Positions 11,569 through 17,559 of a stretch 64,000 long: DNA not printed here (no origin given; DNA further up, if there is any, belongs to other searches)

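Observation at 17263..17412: An in-frame TAG at a near-invariant Glu position fuses the 790-aa and 1,847-aa ORFs into one giant gene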

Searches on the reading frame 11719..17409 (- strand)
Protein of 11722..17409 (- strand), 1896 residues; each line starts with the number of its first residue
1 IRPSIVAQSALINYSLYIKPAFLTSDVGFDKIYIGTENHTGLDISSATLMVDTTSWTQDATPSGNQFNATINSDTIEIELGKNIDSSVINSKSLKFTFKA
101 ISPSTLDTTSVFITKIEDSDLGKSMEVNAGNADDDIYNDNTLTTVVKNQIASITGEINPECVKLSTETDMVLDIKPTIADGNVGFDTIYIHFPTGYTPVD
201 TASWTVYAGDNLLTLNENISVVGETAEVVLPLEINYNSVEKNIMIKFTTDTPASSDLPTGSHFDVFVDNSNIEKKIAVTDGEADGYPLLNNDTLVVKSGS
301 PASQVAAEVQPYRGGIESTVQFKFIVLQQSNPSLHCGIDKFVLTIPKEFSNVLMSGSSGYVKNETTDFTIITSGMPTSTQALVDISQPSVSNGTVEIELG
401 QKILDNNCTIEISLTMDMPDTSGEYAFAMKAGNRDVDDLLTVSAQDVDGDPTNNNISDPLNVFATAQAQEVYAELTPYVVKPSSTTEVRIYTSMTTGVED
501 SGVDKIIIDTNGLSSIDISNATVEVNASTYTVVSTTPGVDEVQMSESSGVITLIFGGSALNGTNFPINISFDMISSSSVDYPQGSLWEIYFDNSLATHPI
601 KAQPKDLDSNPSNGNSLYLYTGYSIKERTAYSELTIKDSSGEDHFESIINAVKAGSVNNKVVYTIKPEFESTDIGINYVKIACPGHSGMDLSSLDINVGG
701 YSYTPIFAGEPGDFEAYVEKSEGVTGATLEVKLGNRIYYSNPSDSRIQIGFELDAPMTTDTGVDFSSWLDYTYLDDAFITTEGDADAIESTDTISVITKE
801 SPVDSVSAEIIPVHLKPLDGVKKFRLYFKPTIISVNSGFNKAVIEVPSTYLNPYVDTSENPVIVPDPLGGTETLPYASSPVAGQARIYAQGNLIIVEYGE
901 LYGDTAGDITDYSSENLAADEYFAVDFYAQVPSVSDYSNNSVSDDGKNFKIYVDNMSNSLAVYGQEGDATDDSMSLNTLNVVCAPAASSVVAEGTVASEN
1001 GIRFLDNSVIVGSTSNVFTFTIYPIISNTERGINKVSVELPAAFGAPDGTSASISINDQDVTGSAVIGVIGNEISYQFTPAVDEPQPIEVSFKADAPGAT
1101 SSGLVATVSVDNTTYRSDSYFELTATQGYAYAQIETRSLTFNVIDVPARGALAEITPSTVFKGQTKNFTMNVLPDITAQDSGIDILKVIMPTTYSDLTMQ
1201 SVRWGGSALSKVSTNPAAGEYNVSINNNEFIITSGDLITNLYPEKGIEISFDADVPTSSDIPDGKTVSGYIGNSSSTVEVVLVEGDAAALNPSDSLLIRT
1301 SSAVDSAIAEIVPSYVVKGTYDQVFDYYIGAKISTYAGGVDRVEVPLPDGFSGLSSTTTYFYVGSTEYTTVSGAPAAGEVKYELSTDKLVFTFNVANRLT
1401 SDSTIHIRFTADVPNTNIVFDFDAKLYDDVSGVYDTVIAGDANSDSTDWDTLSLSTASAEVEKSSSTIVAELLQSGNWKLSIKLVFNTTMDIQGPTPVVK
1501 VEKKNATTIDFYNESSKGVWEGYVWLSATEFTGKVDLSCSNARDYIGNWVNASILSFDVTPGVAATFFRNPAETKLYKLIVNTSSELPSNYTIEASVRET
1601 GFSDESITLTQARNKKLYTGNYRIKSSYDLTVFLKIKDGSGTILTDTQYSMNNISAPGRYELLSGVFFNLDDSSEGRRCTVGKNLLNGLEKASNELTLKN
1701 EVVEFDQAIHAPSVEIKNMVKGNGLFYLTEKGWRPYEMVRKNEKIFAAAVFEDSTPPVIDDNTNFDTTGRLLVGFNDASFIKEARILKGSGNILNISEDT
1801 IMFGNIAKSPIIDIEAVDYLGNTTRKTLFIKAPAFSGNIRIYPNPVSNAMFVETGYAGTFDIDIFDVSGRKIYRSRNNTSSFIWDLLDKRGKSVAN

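Call 14: search_protein_families(library=pfam, proteins=[window:11722-17409:-], max_evalue=0.01)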
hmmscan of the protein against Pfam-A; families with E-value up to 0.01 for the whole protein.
window:11722-17409:- (1896 aa): 1 family
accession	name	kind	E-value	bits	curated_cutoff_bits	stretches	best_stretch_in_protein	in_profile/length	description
PF18962.6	Por_Secre_tail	-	4.1e-05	24.2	27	1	1841-1878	1-40/75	Secretion system C-terminal sorting domain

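Call 15: find_encoding_contigs(protein=window:11719-17262:-, flank=10000, max_places=10)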
Protein window:11719-17262:- (1847 aa): no gene with exactly this product is on record in the collection.

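Call 71: search_protein_families(library=ncbifam, proteins=[window:11722-17409:-], max_evalue=0.01)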
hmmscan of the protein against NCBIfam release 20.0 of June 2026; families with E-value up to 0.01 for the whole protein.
window:11722-17409:- (1896 aa): 2 families
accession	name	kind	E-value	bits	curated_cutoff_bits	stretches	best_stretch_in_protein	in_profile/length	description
TIGR04183.1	Por_Secre_tail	domain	5.4e-05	23.1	23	1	1841-1881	1-42/72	T9SS type A sorting domain-containing protein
NF033708.1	T9SS_Cterm_ChiA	domain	0.0057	16.5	40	0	1862-1879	4-21/55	T9SS sorting signal type C domain-containing protein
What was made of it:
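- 11650..19782 (-): The whole giant gene 'A': 2,710 codons, read as one frame with two internal stops. Layout: signal peptide, Ig/Fn3/Big_5 domains, 9 repeat modules, a unique C-terminal region, and a T9SS type A sorting domain. Pfam and NCBIfam hits (calls 14, 71).
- On T9SS type A cargo protein: The window allele matches only positions 1-42 at 23.1 bits (call 71).
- Closest known: Giant T9SS type A cargo adhesins of the Bacteroidota/FCB group. Same: N-terminal signal peptide, kilobases of tandem Ig-like beta-sandwich repeats, and a C-terminal TIGR04183/PF18962 sorting domain at the extreme C-terminus (calls 14, 71).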
